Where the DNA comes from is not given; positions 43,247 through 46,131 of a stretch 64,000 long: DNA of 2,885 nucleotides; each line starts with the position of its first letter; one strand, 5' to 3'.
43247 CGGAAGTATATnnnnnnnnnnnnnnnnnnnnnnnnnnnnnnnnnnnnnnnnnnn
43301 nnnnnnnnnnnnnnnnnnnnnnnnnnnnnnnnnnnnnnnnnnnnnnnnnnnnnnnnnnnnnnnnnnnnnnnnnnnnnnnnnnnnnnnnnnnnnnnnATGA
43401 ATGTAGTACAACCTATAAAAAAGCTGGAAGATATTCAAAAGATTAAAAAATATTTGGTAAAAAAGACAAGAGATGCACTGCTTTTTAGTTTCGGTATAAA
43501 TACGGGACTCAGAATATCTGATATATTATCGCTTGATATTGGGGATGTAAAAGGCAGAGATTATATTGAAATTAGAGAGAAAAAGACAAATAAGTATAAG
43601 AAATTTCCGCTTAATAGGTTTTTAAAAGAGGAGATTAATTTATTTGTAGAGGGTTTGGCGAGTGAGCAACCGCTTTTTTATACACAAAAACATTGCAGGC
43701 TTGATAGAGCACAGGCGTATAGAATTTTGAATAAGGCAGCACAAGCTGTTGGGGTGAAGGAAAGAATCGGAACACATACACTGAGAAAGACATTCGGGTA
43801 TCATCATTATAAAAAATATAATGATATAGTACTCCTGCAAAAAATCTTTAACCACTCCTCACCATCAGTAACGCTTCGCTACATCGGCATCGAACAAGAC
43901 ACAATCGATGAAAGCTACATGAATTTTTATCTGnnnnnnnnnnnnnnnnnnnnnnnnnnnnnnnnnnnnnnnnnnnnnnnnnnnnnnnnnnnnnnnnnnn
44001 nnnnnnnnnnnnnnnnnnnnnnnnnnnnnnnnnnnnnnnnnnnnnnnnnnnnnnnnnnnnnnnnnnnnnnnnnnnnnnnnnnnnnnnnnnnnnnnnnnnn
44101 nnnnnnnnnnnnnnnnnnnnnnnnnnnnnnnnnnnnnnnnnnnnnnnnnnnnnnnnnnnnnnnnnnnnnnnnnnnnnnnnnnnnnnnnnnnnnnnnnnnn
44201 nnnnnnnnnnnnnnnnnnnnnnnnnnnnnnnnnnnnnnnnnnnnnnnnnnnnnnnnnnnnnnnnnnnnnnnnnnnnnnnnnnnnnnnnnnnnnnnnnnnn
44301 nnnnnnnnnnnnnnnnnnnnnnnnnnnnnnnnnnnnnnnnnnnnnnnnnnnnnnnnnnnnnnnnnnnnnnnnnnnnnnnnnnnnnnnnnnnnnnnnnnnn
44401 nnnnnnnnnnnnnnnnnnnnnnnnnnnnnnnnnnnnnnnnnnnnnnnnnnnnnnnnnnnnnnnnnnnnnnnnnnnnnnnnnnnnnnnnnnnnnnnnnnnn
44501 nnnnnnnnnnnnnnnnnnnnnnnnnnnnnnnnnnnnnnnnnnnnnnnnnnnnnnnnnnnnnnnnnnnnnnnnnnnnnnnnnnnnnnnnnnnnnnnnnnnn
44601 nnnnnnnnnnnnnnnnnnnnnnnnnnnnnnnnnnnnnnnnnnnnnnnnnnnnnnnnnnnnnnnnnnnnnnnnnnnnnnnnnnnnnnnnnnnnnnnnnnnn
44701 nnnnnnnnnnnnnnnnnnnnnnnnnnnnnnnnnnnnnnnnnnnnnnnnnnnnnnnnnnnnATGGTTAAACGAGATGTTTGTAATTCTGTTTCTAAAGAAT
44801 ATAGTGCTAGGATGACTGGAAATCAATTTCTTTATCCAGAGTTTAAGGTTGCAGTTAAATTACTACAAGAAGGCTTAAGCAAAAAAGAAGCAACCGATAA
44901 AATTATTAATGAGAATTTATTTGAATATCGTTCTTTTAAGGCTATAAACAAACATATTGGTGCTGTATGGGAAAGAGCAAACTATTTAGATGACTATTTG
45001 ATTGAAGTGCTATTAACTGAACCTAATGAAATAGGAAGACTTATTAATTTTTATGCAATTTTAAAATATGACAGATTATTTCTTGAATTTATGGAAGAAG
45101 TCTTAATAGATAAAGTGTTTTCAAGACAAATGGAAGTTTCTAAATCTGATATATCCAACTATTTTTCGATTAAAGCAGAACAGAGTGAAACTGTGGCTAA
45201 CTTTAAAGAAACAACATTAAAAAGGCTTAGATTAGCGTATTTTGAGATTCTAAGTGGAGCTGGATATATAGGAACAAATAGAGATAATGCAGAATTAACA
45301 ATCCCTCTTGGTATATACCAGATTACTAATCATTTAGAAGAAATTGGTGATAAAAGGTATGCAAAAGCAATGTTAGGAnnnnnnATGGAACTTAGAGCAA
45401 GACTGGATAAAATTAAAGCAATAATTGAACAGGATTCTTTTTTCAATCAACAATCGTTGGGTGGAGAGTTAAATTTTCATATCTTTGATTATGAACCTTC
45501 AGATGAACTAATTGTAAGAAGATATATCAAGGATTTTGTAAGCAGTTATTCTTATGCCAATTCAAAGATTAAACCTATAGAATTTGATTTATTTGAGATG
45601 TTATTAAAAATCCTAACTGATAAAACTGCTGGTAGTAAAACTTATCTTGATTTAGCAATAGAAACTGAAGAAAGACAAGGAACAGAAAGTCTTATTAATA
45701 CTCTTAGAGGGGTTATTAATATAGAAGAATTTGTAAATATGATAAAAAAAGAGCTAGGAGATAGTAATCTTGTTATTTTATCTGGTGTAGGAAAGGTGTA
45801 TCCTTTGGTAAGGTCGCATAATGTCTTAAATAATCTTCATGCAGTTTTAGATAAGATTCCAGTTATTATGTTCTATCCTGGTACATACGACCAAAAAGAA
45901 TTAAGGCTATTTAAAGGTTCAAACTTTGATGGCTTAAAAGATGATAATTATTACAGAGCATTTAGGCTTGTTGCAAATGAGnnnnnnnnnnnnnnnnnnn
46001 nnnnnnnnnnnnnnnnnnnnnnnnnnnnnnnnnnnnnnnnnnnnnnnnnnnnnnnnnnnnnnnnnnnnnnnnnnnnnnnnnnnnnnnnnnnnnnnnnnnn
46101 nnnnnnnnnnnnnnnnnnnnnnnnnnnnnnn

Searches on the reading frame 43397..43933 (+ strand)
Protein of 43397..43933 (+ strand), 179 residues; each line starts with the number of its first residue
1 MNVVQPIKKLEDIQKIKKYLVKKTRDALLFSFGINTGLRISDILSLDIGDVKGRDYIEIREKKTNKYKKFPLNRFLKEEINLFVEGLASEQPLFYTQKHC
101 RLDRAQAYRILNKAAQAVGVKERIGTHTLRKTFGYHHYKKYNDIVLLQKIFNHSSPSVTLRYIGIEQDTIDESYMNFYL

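Call 4: search_protein_families(library=pfam, proteins=[window:43397-43933:+], max_evalue=1)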
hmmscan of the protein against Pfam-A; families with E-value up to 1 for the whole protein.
window:43397-43933:+ (179 aa): 1 family
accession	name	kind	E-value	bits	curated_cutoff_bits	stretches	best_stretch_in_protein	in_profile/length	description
PF00589.27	Phage_integrase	-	3.3e-24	86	27.1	1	12-163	10-166/172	Phage integrase family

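Call 5: search_protein_families(library=padloc, proteins=[window:43397-43933:+], max_evalue=1)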
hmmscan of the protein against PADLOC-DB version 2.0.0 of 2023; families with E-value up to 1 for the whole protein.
window:43397-43933:+ (179 aa): 0 families

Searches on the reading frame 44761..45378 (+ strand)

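Call 4: search_protein_families(library=pfam, proteins=[window:44761-45378:+], max_evalue=1)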
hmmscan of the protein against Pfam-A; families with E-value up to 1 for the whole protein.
window:44761-45378:+ (206 aa): 2 families
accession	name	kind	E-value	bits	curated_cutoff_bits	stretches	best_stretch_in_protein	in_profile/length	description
PF08849.17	BrxA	-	2.7e-43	148.3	23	1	12-194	1-182/184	BrxA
PF23339.1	PTHB1_CtH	-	0.18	12.4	27.9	1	33-72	35-76/77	PTHB1 C-terminal helix bundle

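Call 5: search_protein_families(library=padloc, proteins=[window:44761-45378:+], max_evalue=1)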
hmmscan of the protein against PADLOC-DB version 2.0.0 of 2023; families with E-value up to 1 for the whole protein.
window:44761-45378:+ (206 aa): 11 families
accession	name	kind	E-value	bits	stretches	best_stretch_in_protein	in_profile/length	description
PDLC02451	BrxA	-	1.5e-54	183.2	1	11-206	4-199/201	BrxA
PDLC02447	BrxA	-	6.8e-23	79.4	1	11-205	2-196/199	BrxA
PDLC02452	BrxA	-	8.3e-20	69.3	1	12-178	1-166/204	BrxA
PDLC02440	BrxA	-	1.5e-16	58.8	1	12-182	3-174/199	BrxA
PDLC02438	BrxA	-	1.3e-14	52.6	1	14-171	6-162/200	BrxA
PDLC02443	BrxA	-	1.6e-14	52.1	1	11-174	5-168/203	BrxA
PDLC02441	BrxA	-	8.2e-14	49.9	1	13-176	15-178/209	BrxA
PDLC02457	BrxA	-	1.4e-11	42.5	1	12-204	6-197/201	BrxA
PDLC02439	BrxA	-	1.9e-08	32.1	1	11-175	4-168/200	BrxA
PDLC02446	BrxA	-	0.00082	17.4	1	13-169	7-164/211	BrxA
PDLC02448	BrxA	-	0.022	12.3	1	48-182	43-174/258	BrxA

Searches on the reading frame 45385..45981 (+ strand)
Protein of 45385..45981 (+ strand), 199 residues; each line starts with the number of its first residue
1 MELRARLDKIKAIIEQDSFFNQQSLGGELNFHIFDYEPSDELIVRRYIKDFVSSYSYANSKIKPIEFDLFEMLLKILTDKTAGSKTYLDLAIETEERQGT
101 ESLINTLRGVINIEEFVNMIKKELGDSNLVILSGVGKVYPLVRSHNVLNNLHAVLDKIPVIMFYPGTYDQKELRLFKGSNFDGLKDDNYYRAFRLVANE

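Call 4: search_protein_families(library=pfam, proteins=[window:45385-45981:+], max_evalue=1)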
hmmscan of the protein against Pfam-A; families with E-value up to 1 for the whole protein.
window:45385-45981:+ (199 aa): 2 families
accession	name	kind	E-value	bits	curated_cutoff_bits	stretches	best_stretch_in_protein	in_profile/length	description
PF08747.16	BrxB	-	1.4e-37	129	26.8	1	65-195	1-124/124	BREX protein BrxB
PF18175.6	HU-CCDC81_bac_2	-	0.13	12.7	35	1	112-138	21-47/70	CCDC81-like prokaryotic HU domain 2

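Call 5: search_protein_families(library=padloc, proteins=[window:45385-45981:+], max_evalue=1)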
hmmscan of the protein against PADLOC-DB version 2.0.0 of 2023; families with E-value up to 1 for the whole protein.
window:45385-45981:+ (199 aa): 9 families
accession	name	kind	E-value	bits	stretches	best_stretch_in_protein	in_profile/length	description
PDLC02463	BrxB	-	1.1e-60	203.1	1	2-197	4-191/193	BrxB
PDLC02466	BrxB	-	1.4e-26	91.5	1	3-196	4-185/185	BrxB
PDLC02468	BrxB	-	2.8e-19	67.9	1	66-197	3-132/135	BrxB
PDLC02462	BrxB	-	1.8e-13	48.9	1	25-197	21-200/202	BrxB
PDLC02459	BrxB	-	6.5e-13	46.9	1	28-178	28-190/203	BrxB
PDLC02461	BrxB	-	1e-12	46.1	1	31-195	36-197/200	BrxB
PDLC02469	BrxB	-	3.2e-08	31.5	1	30-179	28-168/184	BrxB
PDLC02467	BrxB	-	0.00015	19.6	1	53-179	46-173/193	BrxB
PDLC02464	BrxB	-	0.00026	19.1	1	127-171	16-59/79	BrxB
